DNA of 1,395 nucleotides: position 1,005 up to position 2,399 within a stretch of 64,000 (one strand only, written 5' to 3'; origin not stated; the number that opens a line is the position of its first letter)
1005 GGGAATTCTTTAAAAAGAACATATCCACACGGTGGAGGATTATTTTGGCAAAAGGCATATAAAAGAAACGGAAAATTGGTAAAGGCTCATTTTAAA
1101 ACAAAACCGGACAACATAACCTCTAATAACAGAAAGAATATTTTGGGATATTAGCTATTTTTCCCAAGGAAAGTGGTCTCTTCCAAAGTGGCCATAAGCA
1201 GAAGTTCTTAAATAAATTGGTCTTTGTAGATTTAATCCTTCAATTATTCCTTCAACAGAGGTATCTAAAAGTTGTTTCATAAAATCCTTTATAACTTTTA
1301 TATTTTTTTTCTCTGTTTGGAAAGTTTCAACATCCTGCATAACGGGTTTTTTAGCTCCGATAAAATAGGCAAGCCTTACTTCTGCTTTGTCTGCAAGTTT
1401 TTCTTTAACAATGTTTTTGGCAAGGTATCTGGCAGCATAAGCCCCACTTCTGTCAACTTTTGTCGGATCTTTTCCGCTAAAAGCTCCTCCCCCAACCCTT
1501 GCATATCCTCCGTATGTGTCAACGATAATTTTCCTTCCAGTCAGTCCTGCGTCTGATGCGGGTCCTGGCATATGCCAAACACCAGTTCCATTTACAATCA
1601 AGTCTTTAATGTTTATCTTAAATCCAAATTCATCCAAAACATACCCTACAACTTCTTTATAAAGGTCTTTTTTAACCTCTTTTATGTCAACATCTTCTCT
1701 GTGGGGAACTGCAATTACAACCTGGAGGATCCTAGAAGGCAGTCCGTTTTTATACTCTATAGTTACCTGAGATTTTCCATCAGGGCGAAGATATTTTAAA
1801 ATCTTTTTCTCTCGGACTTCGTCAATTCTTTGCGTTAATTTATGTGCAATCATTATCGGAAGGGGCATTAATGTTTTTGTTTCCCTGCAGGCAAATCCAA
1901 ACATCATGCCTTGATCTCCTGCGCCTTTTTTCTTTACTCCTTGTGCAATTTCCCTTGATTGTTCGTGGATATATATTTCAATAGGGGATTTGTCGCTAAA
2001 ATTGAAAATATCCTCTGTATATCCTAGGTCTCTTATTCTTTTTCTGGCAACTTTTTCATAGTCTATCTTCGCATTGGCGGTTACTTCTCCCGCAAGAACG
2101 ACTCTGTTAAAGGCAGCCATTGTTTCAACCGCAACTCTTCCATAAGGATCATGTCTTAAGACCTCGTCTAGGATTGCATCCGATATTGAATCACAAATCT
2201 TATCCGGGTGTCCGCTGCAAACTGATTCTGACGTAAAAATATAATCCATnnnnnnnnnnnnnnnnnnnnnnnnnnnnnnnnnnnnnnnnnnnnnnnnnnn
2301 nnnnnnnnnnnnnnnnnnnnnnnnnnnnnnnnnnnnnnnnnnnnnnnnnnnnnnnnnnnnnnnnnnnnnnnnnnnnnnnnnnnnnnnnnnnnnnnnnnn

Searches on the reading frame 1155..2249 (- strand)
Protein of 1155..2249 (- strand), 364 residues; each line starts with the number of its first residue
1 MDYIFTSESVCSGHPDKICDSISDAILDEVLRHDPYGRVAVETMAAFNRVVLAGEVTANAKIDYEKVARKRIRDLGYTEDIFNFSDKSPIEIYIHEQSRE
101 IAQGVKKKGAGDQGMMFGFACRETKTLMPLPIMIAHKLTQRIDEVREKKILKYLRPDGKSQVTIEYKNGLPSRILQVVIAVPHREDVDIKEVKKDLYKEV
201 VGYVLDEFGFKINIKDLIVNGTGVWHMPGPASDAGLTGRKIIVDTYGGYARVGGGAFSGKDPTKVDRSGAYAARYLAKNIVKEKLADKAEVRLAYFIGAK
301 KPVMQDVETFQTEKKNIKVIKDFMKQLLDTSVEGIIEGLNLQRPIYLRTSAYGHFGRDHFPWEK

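Call 6: find_related_loci(query=window:1155-2249:-, collection=genome_contigs, flank=2500)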
Query window:1155-2249:- (364 aa) in genome_contigs; peptide patterns used: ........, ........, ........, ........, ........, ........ (x = any residue, [..] = any of these).
600 stretches matched a pattern (row limit reached: there are more); 594 encode a relative of the query (tblastn E <= 1e-3); the best 80 are kept; 80 distinct loci.
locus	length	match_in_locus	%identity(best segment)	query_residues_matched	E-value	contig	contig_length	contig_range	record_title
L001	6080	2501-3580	71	5-364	2e-178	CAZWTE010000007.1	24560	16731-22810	MAG TPA_asm: uncultured Gammaproteobacteria bacterium isolate binchicken_co144_909 genome assembly, contig: NODE_4256_le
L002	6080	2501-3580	71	5-364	2e-175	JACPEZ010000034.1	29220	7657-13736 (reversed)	MAG: Candidatus Daviesbacteria bacterium isolate NC_groundwater_348_Ag_B-0.1um_41_18 GD18-4_B1_scaffold_652455, whole ge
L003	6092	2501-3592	68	1-364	2e-172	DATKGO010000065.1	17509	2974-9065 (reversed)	MAG TPA_asm: Patescibacteria group bacterium isolate SMAG_U14553 k141_11147, whole genome shotgun sequence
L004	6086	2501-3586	61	4-364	6e-151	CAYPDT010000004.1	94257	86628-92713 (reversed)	MAG TPA_asm: uncultured Candidatus Saccharibacteria bacterium isolate SRP170004_co1_264 genome assembly, contig: NODE_25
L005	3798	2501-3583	61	5-364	9e-151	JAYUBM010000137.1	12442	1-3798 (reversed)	MAG: bacterium isolate GFS_6762 GFS_6762_136, whole genome shotgun sequence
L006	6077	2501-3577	59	5-363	2e-146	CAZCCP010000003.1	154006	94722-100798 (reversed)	MAG TPA_asm: uncultured Candidatus Saccharibacteria bacterium isolate SRP200132_co1_638 genome assembly, contig: NODE_90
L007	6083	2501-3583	57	5-364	3e-143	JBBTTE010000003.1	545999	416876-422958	MAG: Patescibacteria group bacterium isolate H32-bin050_1 H32_bin050_1_000000000003, whole genome shotgun sequence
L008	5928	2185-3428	56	4-364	3e-131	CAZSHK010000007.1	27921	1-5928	MAG TPA_asm: uncultured Candidatus Saccharibacteria bacterium isolate SRP200132_co1_696 genome assembly, contig: NODE_29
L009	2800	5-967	60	48-364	1e-129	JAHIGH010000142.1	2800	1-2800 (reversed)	MAG: Patescibacteria group bacterium isolate KR11_N2.mb.17 KR11_N2.mb.17_k141_66478, whole genome shotgun sequence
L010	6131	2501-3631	52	4-364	9e-119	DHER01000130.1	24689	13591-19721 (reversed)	MAG TPA_asm: Firmicutes bacterium UBA4845 UBA4845_contig_4151, whole genome shotgun sequence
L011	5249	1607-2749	51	2-364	4e-118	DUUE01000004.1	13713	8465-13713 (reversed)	MAG TPA_asm: Bacillota bacterium isolate AS08sgBPME_165 287741_AS08, whole genome shotgun sequence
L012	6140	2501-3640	51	3-364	7e-118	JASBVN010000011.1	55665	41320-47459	MAG: Alicyclobacillaceae bacterium isolate Bu37 Bu37_contig11, whole genome shotgun sequence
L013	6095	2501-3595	51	2-364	5e-117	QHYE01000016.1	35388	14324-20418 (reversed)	MAG: Acidobacteria bacterium isolate gp2 AA96 14_0903_13_30cm_scaffold_390649_curated, whole genome shotgun sequence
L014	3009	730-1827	53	2-364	5e-121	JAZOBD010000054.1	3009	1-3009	MAG: Acutalibacteraceae bacterium isolate T1900044759_TS20190225.MAGScoT_cleanbin_000007 SGB_2339_k141_2981027, whole ge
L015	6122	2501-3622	50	1-364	4e-117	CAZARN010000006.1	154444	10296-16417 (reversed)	MAG TPA_asm: uncultured Clostridium sp. isolate SRP216815_co1_318 genome assembly, contig: NODE_127_length_154444_cov_8.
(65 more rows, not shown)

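Call 27: find_homologous_proteins(query=window:1155-2249:-, max_evalue=1e-100)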
Query window:1155-2249:- (364 aa): 6218 proteins with E <= 1e-100 among 8000 candidates; the best 120 are listed.
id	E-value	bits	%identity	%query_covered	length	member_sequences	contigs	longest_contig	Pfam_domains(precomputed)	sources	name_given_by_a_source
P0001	6.5e-242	820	100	100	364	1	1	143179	PF00438.26,PF02772.22,PF02773.22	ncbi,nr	ncbi:MAG: methionine adenosyltransferase [Candidatus Levybacteria bacterium]|nr:methionine adenosylt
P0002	1.1e-211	720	87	100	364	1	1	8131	PF00438.26,PF02772.22,PF02773.22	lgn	-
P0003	2.8e-209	712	85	100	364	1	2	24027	PF00438.26,PF02772.22,PF02773.22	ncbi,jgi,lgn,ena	-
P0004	3.3e-209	712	85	100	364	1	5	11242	PF00438.26,PF02772.22,PF02773.22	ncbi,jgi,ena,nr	ncbi:MAG: S-adenosylmethionine synthase [Candidatus Levybacteria bacterium GW2011_GWB1_35_5]|nr:MAG:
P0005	1.7e-208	710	85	100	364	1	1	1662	PF00438.26,PF02772.22,PF02773.22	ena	-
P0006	2.2e-208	709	85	100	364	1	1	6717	PF00438.26,PF02772.22,PF02773.22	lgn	-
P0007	5.0e-208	708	84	100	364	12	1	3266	PF00438.26,PF02772.22,PF02773.22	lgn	-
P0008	2.1e-207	706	85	100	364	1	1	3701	PF00438.26,PF02772.22,PF02773.22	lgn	-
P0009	2.9e-203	693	84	100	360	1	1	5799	PF00438.26,PF02772.22,PF02773.22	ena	-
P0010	1.3e-199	681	90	93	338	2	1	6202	PF00438.26,PF02772.22,PF02773.22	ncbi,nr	ncbi:MAG: methionine adenosyltransferase, partial [Candidatus Levybacteria bacterium]|nr:methionine 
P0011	5.2e-196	669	81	100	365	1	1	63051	PF00438.26,PF02772.22,PF02773.22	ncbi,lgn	-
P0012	9.0e-195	665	80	100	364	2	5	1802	PF00438.26,PF02772.22,PF02773.22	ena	-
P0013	9.7e-194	661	78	100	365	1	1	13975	PF00438.26,PF02772.22,PF02773.22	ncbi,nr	ncbi:MAG TPA: methionine adenosyltransferase [Candidatus Sulfotelmatobacter sp.]|nr:methionine adeno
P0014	1.3e-193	661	79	100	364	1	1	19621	PF00438.26,PF02772.22,PF02773.22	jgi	jgi:S-adenosylmethionine synthetase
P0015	1.9e-193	660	79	100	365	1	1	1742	PF00438.26,PF02772.22,PF02773.22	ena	-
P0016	2.5e-193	660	78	100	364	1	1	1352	PF00438.26,PF02772.22,PF02773.22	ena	-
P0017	3.4e-193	660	77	100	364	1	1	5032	PF00438.26,PF02772.22,PF02773.22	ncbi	-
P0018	6.8e-193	659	79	100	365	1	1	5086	PF00438.26,PF02772.22,PF02773.22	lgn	-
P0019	7.9e-193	658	79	100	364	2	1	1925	PF00438.26,PF02772.22,PF02773.22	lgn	-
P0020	1.1e-192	658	79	100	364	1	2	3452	PF00438.26,PF02772.22,PF02773.22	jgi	jgi:S-adenosylmethionine synthetase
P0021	1.8e-192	657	79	100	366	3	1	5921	PF00438.26,PF02772.22,PF02773.22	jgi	jgi:S-adenosylmethionine synthetase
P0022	2.1e-192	657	77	100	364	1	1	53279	PF00438.26,PF02772.22,PF02773.22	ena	-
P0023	2.6e-192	657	80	100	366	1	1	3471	PF00438.26,PF02772.22,PF02773.22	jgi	jgi:S-adenosylmethionine synthetase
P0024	3.4e-192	656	78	100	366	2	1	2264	PF00438.26,PF02772.22,PF02773.22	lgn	-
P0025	4.4e-192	656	77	100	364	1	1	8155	PF00438.26,PF02772.22,PF02773.22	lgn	-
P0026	4.6e-192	656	79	100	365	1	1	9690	PF00438.26,PF02772.22,PF02773.22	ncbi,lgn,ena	-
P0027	5.6e-192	656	78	100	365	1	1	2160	PF00438.26,PF02772.22,PF02773.22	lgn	-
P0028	1.0e-191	655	78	100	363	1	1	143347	PF00438.26,PF02772.22,PF02773.22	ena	-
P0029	1.1e-191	654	79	100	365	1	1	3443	PF00438.26,PF02772.22,PF02773.22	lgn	-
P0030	1.2e-191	654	79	100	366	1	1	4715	PF00438.26,PF02772.22,PF02773.22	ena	-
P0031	1.7e-191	654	77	100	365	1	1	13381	PF00438.26,PF02772.22,PF02773.22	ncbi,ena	ncbi:MAG: methionine adenosyltransferase [Patescibacteria group bacterium]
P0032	2.6e-191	653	77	100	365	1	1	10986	PF00438.26,PF02772.22,PF02773.22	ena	-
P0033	2.8e-191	653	78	100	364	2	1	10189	PF00438.26,PF02772.22,PF02773.22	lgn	-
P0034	6.7e-191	652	77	100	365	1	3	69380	PF00438.26,PF02772.22,PF02773.22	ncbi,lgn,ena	-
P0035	9.1e-191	652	77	100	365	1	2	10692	PF00438.26,PF02772.22,PF02773.22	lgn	-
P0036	1.0e-190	651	77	100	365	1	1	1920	PF00438.26,PF02772.22,PF02773.22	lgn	-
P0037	1.5e-190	651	79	100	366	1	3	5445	PF00438.26,PF02772.22,PF02773.22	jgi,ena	-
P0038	2.2e-190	650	79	100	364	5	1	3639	PF00438.26,PF02772.22,PF02773.22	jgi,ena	jgi:S-adenosylmethionine synthetase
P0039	2.2e-190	650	77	100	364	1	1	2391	PF00438.26,PF02772.22,PF02773.22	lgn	-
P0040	5.5e-190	649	79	100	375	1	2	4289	PF00438.26,PF02772.22,PF02773.22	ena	-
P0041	6.1e-190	649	77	100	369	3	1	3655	PF00438.26,PF02772.22,PF02773.22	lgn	-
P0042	6.7e-190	649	78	100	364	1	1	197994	PF00438.26,PF02772.22,PF02773.22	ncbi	-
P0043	9.2e-190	648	78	100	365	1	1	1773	PF00438.26,PF02772.22,PF02773.22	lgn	-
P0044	1.0e-189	648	77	100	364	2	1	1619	PF00438.26,PF02772.22,PF02773.22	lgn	-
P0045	1.2e-189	648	78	100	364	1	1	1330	PF00438.26,PF02772.22,PF02773.22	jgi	jgi:S-adenosylmethionine synthetase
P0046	1.6e-189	647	77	100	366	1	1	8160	PF00438.26,PF02772.22,PF02773.22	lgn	-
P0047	1.9e-189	647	77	100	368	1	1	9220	PF00438.26,PF02772.22,PF02773.22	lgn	-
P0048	2.3e-189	647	77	100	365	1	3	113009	PF00438.26,PF02772.22,PF02773.22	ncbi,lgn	-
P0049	2.8e-189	647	77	100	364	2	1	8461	PF00438.26,PF02772.22,PF02773.22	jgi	-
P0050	3.4e-189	646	77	100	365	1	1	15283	PF00438.26,PF02772.22,PF02773.22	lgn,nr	nr:methionine adenosyltransferase [Candidatus Levybacteria bacterium]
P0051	3.9e-189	646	78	100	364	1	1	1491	PF00438.26,PF02772.22,PF02773.22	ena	-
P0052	9.4e-189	645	79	100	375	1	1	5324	PF00438.26,PF02772.22,PF02773.22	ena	-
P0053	1.1e-188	645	77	100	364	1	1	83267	PF00438.26,PF02772.22,PF02773.22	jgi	jgi:S-adenosylmethionine synthetase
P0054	1.4e-188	644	78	100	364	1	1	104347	PF00438.26,PF02772.22,PF02773.22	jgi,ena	-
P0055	1.5e-188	644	76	100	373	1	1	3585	PF00438.26,PF02772.22,PF02773.22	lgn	-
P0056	1.5e-188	644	77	100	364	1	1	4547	PF00438.26,PF02772.22,PF02773.22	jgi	-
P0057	2.0e-188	644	77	100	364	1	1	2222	PF00438.26,PF02772.22,PF02773.22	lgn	-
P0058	2.2e-188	644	76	100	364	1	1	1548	PF00438.26,PF02772.22,PF02773.22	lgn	-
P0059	2.3e-188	644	76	100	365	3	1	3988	PF00438.26,PF02772.22,PF02773.22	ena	-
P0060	3.0e-188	643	78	100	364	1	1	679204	PF00438.26,PF02772.22,PF02773.22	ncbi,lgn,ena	-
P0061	3.2e-188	643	77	100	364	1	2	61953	PF00438.26,PF02772.22,PF02773.22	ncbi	-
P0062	3.2e-188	643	78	100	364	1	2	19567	PF00438.26,PF02772.22,PF02773.22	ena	-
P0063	7.6e-188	642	77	100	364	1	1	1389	PF00438.26,PF02772.22,PF02773.22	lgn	-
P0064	8.2e-188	642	77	100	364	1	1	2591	PF00438.26,PF02772.22,PF02773.22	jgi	jgi:S-adenosylmethionine synthetase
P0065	9.4e-188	642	79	100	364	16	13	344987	PF00438.26,PF02772.22,PF02773.22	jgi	jgi:S-adenosylmethionine synthetase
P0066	9.7e-188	642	77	100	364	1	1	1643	PF00438.26,PF02772.22,PF02773.22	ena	-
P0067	9.7e-188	642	77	99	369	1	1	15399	PF00438.26,PF02772.22,PF02773.22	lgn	-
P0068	1.2e-187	641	77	100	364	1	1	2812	PF00438.26,PF02772.22,PF02773.22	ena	-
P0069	1.2e-187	641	77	100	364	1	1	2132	PF00438.26,PF02772.22,PF02773.22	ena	-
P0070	1.2e-187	641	77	100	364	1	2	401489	PF00438.26,PF02772.22,PF02773.22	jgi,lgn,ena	jgi:S-adenosylmethionine synthetase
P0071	1.5e-187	641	78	99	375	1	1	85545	PF00438.26,PF02772.22,PF02773.22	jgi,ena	-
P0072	1.5e-187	641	77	100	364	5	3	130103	PF00438.26,PF02772.22,PF02773.22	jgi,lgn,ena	jgi:S-adenosylmethionine synthetase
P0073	1.6e-187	641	76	100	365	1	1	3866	PF00438.26,PF02772.22,PF02773.22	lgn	-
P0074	1.7e-187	641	77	100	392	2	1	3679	PF00438.26,PF02772.22,PF02773.22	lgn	-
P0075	1.9e-187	641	77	99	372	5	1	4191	PF00438.26,PF02772.22,PF02773.22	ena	-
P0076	2.2e-187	640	78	100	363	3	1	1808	PF00438.26,PF02772.22,PF02773.22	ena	-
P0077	2.4e-187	640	77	100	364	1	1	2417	PF00438.26,PF02772.22,PF02773.22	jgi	jgi:S-adenosylmethionine synthetase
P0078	3.5e-187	640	77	100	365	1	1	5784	PF00438.26,PF02772.22,PF02773.22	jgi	jgi:S-adenosylmethionine synthetase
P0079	4.6e-187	639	76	100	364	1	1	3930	PF00438.26,PF02772.22,PF02773.22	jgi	-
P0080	4.7e-187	639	77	100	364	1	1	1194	PF00438.26,PF02772.22,PF02773.22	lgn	-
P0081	5.2e-187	639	78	100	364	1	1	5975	PF00438.26,PF02772.22,PF02773.22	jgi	jgi:S-adenosylmethionine synthetase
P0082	5.6e-187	639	76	100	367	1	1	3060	PF00438.26,PF02772.22,PF02773.22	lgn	-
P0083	5.7e-187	639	78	99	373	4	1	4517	PF00438.26,PF02772.22,PF02773.22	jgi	jgi:S-adenosylmethionine synthetase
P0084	6.0e-187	639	77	100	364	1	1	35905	PF00438.26,PF02772.22,PF02773.22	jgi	jgi:S-adenosylmethionine synthetase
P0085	7.9e-187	639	77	100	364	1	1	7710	PF00438.26,PF02772.22,PF02773.22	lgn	-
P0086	1.2e-186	638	77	100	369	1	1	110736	PF00438.26,PF02772.22,PF02773.22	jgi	-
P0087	1.3e-186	638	77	99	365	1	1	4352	PF00438.26,PF02772.22,PF02773.22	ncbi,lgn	-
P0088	1.7e-186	637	75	100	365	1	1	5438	PF00438.26,PF02772.22,PF02773.22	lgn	-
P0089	1.8e-186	637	77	100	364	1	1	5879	PF00438.26,PF02772.22,PF02773.22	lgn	-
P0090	1.9e-186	637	76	100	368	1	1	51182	PF00438.26,PF02772.22,PF02773.22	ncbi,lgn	-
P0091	2.1e-186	637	78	100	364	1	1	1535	PF00438.26,PF02772.22,PF02773.22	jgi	jgi:S-adenosylmethionine synthetase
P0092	2.8e-186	637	77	100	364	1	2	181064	PF00438.26,PF02772.22,PF02773.22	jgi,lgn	jgi:S-adenosylmethionine synthetase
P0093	2.8e-186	637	77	100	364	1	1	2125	PF00438.26,PF02772.22,PF02773.22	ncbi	-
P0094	2.9e-186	637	77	100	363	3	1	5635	PF00438.26,PF02772.22,PF02773.22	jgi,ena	-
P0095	3.5e-186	636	78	100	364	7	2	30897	PF00438.26,PF02772.22,PF02773.22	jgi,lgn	jgi:S-adenosylmethionine synthetase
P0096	3.7e-186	636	78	100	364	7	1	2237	PF00438.26,PF02772.22,PF02773.22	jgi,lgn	jgi:S-adenosylmethionine synthetase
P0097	5.0e-186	636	77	100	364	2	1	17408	PF00438.26,PF02772.22,PF02773.22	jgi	jgi:S-adenosylmethionine synthetase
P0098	5.2e-186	636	76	100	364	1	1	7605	PF00438.26,PF02772.22,PF02773.22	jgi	jgi:S-adenosylmethionine synthetase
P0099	6.0e-186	636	76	100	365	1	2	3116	PF00438.26,PF02772.22,PF02773.22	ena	-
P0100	6.5e-186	636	77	100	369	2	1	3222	PF00438.26,PF02772.22,PF02773.22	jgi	jgi:S-adenosylmethionine synthetase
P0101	1.2e-185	635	76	100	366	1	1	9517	PF00438.26,PF02772.22,PF02773.22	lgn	-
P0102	1.2e-185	635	77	100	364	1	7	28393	PF00438.26,PF02772.22,PF02773.22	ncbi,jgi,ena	ncbi:MAG: methionine adenosyltransferase [Candidatus Levyibacteriota bacterium]|jgi:S-adenosylmethio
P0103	1.3e-185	635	77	100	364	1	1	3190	PF00438.26,PF02772.22,PF02773.22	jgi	jgi:S-adenosylmethionine synthetase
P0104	1.8e-185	634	77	100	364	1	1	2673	PF00438.26,PF02772.22,PF02773.22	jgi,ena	-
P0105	2.0e-185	634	77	100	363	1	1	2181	PF00438.26,PF02772.22,PF02773.22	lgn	-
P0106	2.0e-185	634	77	100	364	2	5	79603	PF00438.26,PF02772.22,PF02773.22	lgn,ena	-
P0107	2.0e-185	634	77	100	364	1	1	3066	PF00438.26,PF02772.22,PF02773.22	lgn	-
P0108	2.1e-185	634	77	100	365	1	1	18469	PF00438.26,PF02772.22,PF02773.22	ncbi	-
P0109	2.3e-185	634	77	100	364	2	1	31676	PF00438.26,PF02772.22,PF02773.22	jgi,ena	-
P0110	2.3e-185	634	76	100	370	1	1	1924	PF00438.26,PF02772.22,PF02773.22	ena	-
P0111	3.0e-185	633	75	100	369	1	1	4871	PF00438.26,PF02772.22,PF02773.22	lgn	-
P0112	4.5e-185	633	76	100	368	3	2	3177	PF00438.26,PF02772.22,PF02773.22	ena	-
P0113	6.7e-185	632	76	100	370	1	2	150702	PF00438.26,PF02772.22,PF02773.22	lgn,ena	-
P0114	7.8e-185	632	76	99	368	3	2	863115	PF00438.26,PF02772.22,PF02773.22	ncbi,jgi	-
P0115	9.4e-185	632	77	100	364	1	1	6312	PF00438.26,PF02772.22,PF02773.22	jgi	jgi:S-adenosylmethionine synthetase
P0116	9.4e-185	632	76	100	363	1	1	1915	PF00438.26,PF02772.22,PF02773.22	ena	-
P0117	1.6e-184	631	76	100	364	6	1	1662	PF00438.26,PF02772.22,PF02773.22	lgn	-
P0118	1.9e-184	631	77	100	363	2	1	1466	PF00438.26,PF02772.22,PF02773.22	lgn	-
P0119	1.9e-184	631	77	100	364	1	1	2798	PF00438.26,PF02772.22,PF02773.22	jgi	jgi:S-adenosylmethionine synthetase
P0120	3.4e-184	630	74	100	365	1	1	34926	PF00438.26,PF02772.22,PF02773.22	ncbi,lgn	-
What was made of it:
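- Checked: The ORF at 2249..1155 is MetK: it is 100% identical to an NCBI 'methionine adenosyltransferase [Candidatus Levybacteria bacterium]' and carries PF00438/PF02772/PF02773 (call 27).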

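Call 28: find_encoding_contigs(protein=P0002, flank=1200, max_places=3)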
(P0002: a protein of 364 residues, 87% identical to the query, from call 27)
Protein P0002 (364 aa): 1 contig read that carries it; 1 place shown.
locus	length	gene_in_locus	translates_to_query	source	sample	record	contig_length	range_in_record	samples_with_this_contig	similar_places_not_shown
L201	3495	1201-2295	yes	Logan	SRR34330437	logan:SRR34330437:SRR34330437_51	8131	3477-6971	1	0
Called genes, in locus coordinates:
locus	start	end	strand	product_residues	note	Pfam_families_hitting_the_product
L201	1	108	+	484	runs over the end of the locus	PF00133:tRNA-synt_1, PF01406:tRNA-synt_1e (faint), PF09334:tRNA-synt_1g, PF00133:tRNA-synt_1, PF08264:Anticodon_1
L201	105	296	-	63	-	-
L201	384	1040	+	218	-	-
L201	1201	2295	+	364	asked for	PF00438:S-AdoMet_synt_N, PF02772:S-AdoMet_synt_M, PF02773:S-AdoMet_synt_C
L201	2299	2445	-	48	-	-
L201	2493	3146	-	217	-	PF20990:DUF2207_C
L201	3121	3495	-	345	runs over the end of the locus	PF09972:DUF2207, PF20990:DUF2207_C (weak)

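Call 29: find_encoding_contigs(protein=P0011, flank=1200, max_places=3)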
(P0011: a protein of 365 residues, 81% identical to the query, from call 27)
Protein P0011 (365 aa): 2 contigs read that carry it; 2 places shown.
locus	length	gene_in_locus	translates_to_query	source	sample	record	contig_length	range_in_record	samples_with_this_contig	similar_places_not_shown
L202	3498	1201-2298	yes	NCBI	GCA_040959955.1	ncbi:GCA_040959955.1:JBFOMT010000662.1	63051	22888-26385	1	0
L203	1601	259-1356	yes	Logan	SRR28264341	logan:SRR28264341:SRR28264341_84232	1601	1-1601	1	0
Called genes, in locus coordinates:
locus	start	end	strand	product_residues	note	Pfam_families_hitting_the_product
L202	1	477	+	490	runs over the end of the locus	PF00133:tRNA-synt_1, PF01406:tRNA-synt_1e (weak), PF09334:tRNA-synt_1g, PF00133:tRNA-synt_1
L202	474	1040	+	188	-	PF09335:VTT_dom (weak)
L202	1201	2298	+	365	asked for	PF00438:S-AdoMet_synt_N, PF02772:S-AdoMet_synt_M, PF02773:S-AdoMet_synt_C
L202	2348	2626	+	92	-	-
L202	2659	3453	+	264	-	PF01026:TatD_DNase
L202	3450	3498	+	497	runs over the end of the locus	PF13632:Glyco_trans_2_3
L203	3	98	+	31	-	?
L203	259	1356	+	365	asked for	PF00438:S-AdoMet_synt_N, PF02772:S-AdoMet_synt_M, PF02773:S-AdoMet_synt_C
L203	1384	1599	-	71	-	?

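Call 30: find_encoding_contigs(protein=P0013, flank=1200, max_places=3)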
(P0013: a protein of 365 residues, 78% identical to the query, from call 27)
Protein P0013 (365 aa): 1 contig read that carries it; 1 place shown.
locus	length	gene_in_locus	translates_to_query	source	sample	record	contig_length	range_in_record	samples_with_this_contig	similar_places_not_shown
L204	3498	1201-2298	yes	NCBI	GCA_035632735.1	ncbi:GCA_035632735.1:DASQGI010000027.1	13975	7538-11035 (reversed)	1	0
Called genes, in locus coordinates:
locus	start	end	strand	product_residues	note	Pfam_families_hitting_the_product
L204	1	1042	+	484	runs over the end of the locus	PF00133:tRNA-synt_1, PF01406:tRNA-synt_1e (weak), PF09334:tRNA-synt_1g, PF00133:tRNA-synt_1, PF01406:tRNA-synt_1e (weak), PF08264:Anticodon_1 (weak)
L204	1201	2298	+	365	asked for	PF00438:S-AdoMet_synt_N, PF02772:S-AdoMet_synt_M, PF02773:S-AdoMet_synt_C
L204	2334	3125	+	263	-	PF01026:TatD_DNase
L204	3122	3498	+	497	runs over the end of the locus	PF13632:Glyco_trans_2_3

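Call 31: find_encoding_contigs(protein=P0014, flank=1200, max_places=3)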
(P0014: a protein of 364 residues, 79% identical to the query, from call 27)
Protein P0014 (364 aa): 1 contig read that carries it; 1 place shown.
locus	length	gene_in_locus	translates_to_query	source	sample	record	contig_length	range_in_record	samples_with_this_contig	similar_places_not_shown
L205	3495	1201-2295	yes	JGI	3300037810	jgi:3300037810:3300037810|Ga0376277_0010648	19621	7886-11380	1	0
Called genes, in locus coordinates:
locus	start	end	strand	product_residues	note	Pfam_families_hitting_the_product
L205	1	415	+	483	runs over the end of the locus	PF00133:tRNA-synt_1 (weak), PF01406:tRNA-synt_1e (weak), PF09334:tRNA-synt_1g, PF00133:tRNA-synt_1, PF01406:tRNA-synt_1e (weak), PF08264:Anticodon_1 (faint)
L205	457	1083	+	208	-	-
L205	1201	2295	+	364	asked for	PF00438:S-AdoMet_synt_N, PF02772:S-AdoMet_synt_M, PF02773:S-AdoMet_synt_C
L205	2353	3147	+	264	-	PF01026:TatD_DNase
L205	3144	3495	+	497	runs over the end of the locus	PF13632:Glyco_trans_2_3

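Call 32: find_encoding_contigs(protein=P0022, flank=1200, max_places=3)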
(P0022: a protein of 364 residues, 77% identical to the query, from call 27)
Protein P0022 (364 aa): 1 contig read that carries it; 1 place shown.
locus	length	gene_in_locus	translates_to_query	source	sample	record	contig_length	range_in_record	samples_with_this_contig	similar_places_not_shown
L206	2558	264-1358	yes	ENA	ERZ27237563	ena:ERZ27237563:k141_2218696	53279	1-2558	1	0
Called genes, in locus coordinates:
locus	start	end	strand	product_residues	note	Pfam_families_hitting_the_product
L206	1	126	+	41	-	?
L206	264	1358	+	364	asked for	PF00438:S-AdoMet_synt_N, PF02772:S-AdoMet_synt_M, PF02773:S-AdoMet_synt_C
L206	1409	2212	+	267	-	PF01026:TatD_DNase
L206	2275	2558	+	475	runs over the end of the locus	-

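Call 33: find_encoding_contigs(protein=P0028, flank=1200, max_places=3)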
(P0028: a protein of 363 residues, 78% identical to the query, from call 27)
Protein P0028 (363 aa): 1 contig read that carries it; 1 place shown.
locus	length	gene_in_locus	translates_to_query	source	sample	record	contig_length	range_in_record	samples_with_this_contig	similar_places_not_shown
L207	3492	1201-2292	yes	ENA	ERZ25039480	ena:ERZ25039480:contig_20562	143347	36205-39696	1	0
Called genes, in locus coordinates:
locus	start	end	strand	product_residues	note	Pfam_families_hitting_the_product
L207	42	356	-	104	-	PF12762:DDE_Tnp_IS1595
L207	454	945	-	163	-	-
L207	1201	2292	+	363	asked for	PF00438:S-AdoMet_synt_N, PF02772:S-AdoMet_synt_M, PF02773:S-AdoMet_synt_C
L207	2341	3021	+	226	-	-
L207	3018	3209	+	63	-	-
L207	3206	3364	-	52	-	-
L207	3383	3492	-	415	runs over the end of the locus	PF01566:Nramp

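Call 34: find_encoding_contigs(protein=P0042, flank=1200, max_places=3)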
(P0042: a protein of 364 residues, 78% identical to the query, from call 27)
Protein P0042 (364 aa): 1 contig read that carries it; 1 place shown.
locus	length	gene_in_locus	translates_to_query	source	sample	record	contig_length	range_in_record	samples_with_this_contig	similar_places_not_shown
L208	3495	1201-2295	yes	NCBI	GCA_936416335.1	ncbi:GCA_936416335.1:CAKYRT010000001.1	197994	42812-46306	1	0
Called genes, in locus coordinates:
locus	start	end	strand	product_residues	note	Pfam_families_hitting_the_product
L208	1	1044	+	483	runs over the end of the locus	PF00133:tRNA-synt_1 (weak), PF09334:tRNA-synt_1g, PF00133:tRNA-synt_1, PF01406:tRNA-synt_1e (weak)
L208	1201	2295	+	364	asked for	PF00438:S-AdoMet_synt_N, PF02772:S-AdoMet_synt_M, PF02773:S-AdoMet_synt_C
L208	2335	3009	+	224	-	-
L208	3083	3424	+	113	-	-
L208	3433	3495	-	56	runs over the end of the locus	-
